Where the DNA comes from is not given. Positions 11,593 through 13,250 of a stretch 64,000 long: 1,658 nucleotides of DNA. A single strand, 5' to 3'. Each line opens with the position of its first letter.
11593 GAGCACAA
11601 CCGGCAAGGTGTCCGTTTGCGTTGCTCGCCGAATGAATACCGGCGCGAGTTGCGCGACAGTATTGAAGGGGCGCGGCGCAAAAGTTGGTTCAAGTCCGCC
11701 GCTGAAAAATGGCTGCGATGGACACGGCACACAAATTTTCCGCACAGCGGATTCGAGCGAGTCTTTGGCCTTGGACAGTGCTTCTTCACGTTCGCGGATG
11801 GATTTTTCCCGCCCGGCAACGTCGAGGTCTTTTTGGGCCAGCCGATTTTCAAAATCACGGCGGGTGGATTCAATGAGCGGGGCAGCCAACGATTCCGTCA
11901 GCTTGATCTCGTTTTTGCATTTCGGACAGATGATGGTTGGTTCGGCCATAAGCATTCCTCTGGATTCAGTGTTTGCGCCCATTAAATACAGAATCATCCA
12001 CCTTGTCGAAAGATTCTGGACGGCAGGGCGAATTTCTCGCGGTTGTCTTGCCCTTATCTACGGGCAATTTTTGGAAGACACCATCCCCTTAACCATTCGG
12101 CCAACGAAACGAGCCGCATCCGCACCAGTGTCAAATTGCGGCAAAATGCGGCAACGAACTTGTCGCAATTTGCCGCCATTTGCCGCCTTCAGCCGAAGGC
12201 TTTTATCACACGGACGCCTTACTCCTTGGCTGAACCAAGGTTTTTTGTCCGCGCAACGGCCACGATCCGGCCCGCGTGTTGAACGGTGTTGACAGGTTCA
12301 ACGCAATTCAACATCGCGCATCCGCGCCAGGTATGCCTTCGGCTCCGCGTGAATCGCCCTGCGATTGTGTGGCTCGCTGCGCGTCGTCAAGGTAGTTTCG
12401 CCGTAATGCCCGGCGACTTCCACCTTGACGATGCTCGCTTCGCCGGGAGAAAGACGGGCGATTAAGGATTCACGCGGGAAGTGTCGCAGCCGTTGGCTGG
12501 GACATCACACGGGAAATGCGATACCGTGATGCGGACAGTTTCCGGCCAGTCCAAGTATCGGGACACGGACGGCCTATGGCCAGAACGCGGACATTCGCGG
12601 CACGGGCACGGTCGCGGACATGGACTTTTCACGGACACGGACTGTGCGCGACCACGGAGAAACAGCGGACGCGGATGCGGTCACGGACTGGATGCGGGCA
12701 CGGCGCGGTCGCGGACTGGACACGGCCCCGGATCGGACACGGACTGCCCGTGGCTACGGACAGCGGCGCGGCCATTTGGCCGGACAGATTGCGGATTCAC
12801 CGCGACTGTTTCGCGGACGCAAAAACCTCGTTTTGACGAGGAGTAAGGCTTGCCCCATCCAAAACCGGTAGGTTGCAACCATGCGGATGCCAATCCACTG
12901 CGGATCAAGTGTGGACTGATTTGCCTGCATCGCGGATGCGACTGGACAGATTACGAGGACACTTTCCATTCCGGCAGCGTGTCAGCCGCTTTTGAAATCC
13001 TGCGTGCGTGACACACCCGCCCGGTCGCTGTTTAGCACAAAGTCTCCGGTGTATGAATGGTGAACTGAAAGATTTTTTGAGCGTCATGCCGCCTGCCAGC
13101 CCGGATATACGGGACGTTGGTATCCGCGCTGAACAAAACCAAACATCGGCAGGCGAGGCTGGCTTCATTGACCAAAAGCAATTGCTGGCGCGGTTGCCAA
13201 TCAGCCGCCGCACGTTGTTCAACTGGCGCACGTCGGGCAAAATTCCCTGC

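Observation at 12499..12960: Dense, strictly strand-specific CGGAC motif array in the non-coding centre of the island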

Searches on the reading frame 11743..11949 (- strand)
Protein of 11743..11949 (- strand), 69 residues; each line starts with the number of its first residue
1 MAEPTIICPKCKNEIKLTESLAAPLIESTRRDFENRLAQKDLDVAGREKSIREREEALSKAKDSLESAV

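Call 43: find_homologous_proteins(query=window:11743-11949:-, max_evalue=0.001)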
Query seq(69 aa) (69 aa): 362 proteins with E <= 0.001 among 363 candidates; the best 120 are listed.
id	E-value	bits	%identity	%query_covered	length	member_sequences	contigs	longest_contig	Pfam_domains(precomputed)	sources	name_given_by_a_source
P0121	5.1e-32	125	96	97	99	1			-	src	-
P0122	2.0e-31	124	91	100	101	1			-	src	-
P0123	5.0e-31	122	88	100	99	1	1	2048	-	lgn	-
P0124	3.8e-30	120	88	100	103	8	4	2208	-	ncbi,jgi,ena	-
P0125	4.8e-29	116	87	100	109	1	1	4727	-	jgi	jgi:hypothetical protein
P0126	6.2e-29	116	88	100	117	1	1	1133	-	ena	-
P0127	8.3e-29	115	87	100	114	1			-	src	-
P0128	1.1e-28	115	84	100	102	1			-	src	-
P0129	2.1e-28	114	87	100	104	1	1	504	-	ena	-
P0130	5.7e-28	113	84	100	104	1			-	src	-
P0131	7.7e-28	112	92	91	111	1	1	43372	-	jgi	jgi:hypothetical protein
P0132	1.8e-27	111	80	100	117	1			-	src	-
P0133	7.5e-27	109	81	100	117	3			-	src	-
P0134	7.8e-27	109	78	100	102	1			-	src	-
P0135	1.0e-26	109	78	100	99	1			-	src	-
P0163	1.9e-22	95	71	100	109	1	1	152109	-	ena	-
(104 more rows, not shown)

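Call 45: find_encoding_contigs(protein=P0131, flank=6000, max_places=4)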
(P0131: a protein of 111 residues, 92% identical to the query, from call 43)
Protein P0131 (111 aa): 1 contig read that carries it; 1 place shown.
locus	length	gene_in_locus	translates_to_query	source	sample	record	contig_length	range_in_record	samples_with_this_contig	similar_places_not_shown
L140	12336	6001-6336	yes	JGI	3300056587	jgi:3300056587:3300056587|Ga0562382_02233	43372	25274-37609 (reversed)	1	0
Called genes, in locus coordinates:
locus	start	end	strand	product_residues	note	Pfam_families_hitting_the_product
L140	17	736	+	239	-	-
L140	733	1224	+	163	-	-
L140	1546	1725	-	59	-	-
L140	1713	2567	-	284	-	-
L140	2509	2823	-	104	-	-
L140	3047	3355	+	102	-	PF09907:HigB_toxin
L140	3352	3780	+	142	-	PF01381:HTH_3 (weak)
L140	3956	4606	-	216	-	PF13701:DDE_Tnp_1_4 (weak)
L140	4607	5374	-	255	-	PF13701:DDE_Tnp_1_4, PF01609:DDE_Tnp_1 (weak)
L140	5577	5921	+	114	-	-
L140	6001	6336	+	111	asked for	-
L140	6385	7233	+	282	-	PF09903:DUF2130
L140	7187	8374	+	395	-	PF11074:DUF2779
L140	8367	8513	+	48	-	PF11074:DUF2779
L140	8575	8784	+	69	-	-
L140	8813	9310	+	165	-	-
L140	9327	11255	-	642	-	-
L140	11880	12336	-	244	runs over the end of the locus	PF02371:Transposase_20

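Call 46: find_encoding_contigs(protein=P0163, flank=6000, max_places=4)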
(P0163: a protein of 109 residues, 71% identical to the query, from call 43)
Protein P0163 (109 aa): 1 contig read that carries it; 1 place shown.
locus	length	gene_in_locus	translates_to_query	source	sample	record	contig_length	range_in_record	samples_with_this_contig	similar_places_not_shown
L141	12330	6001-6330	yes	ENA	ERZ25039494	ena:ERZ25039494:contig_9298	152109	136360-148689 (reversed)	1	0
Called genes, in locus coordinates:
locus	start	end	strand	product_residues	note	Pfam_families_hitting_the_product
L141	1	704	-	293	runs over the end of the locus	PF00512:HisKA (weak), PF02518:HATPase_c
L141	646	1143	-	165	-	PF25323:6TM_PilS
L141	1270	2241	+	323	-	PF00069:Pkinase, PF07714:PK_Tyr_Ser-Thr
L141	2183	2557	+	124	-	PF00027:cNMP_binding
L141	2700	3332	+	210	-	PF07690:MFS_1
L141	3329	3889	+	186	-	PF07690:MFS_1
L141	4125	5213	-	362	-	PF00342:PGI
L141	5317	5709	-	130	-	PF00342:PGI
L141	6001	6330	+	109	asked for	-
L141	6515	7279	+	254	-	PF09903:DUF2130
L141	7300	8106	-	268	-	PF04199:Cyclase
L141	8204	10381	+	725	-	PF08497:Radical_SAM_N, PF04055:Radical_SAM, PF11842:DUF3362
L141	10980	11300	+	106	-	-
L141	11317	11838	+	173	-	PF19778:RE_endonuc (weak)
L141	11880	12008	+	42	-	-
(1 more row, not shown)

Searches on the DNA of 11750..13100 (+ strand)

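Call 15: search_rna_families(source=window, start=11900, end=13100, threshold=evalue, max_evalue=10)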
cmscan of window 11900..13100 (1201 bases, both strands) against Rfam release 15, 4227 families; matches with E-value up to 10: 7.
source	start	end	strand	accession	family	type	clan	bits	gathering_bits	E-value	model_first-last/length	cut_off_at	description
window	12131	12183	-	RF03765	mir-2059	Gene; miRNA;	-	18.9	90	1.2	1-68/68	no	mir-2059 microRNA precursor family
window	12138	12176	-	RF03607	mir-9447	Gene; miRNA;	-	18.3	67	1.9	1-68/68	no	mir-9447 microRNA precursor family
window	12130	12184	-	RF03991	mir-9209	Gene; miRNA;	-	17.9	90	1.4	1-72/72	no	mir-9209 microRNA precursor family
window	12268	12329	+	RF03403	mir-5366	Gene; miRNA;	-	16.1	73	3.9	1-71/71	no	mir-5366 microRNA precursor family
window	12135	12187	-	RF03552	mir-43_2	Gene; miRNA;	-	15.9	90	3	1-78/78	no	mir-43_2 microRNA precursor family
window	11940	12004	-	RF01310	sR7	Gene; snRNA; snoRNA; CD-box;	-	12.5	37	6.3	1-57/57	no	Small nucleolar RNA sR7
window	12050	12088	-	RF01734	Fluoride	Cis-reg; riboswitch;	-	11.9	34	4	10-45/64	no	Fluoride riboswitch aptamer (crcB RNA motif)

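Call 41: search_dna_similar(query=window:11750-13050:+, collection=plasmids, mode=distant, max_evalue=0.001)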
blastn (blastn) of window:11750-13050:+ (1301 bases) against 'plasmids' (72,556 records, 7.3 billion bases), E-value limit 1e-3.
Records with a match: 6; places in all: 6; records where one place covers at least 80% of the query: 0.
Best place of each record, by identity: 80-90% 1; 60-80% 5.
By first word of the organism name: Bradyrhizobium 6.
By predicted mobility (MOB-suite, as given by PLSDB): conjugative 5; mobilizable 1.
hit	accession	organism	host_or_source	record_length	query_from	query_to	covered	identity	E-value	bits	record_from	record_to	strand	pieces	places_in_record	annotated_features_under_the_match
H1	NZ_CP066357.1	Bradyrhizobium elkanii USDA 76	Glycine max,DNA isolated from pure ...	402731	87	194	8%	71.3%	2e-4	56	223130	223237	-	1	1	DUF2130 domain-containing protein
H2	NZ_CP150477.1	Bradyrhizobium ottawaense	Glycine max cv. AC Orford,cell culture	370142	87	194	8%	71.3%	2e-4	56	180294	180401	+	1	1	DUF2130 domain-containing protein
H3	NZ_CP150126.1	Bradyrhizobium ottawaense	Glycine max cv. AC Orford,cell ...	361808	87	194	8%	71.3%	2e-4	56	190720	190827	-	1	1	DUF2130 domain-containing protein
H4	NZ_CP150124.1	Bradyrhizobium ottawaense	-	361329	87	194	8%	71.3%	2e-4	56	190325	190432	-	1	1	DUF2130 domain-containing protein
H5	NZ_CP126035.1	Bradyrhizobium elkanii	Glycine max,soybean,root nodule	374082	87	194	8%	71.3%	2e-4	56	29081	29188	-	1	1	DUF2130 domain-containing protein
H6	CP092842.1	Bradyrhizobium sp. 62B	Arachis hypogaea L.,cell ...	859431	122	195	6%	80.0%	5e-6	62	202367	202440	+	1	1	none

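Call 42: search_dna_similar(query=window:11750-13050:+, collection=phages, mode=distant, max_evalue=0.001)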
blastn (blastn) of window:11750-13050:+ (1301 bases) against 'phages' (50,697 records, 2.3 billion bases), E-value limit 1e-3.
No match.

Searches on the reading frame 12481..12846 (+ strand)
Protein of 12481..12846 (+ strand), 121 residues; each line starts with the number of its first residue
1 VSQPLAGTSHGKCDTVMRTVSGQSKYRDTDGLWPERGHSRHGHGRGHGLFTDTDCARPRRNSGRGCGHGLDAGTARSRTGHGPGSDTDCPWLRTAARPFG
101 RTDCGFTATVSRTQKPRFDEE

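Call 10: search_protein_families(library=pfam, proteins=[window:12481-12846:+, window:12516-12836:+], max_evalue=0.01)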
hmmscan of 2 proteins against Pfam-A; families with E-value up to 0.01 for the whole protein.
window:12481-12846:+ (121 aa): 0 families

window:12516-12836:+ (106 aa): 0 families
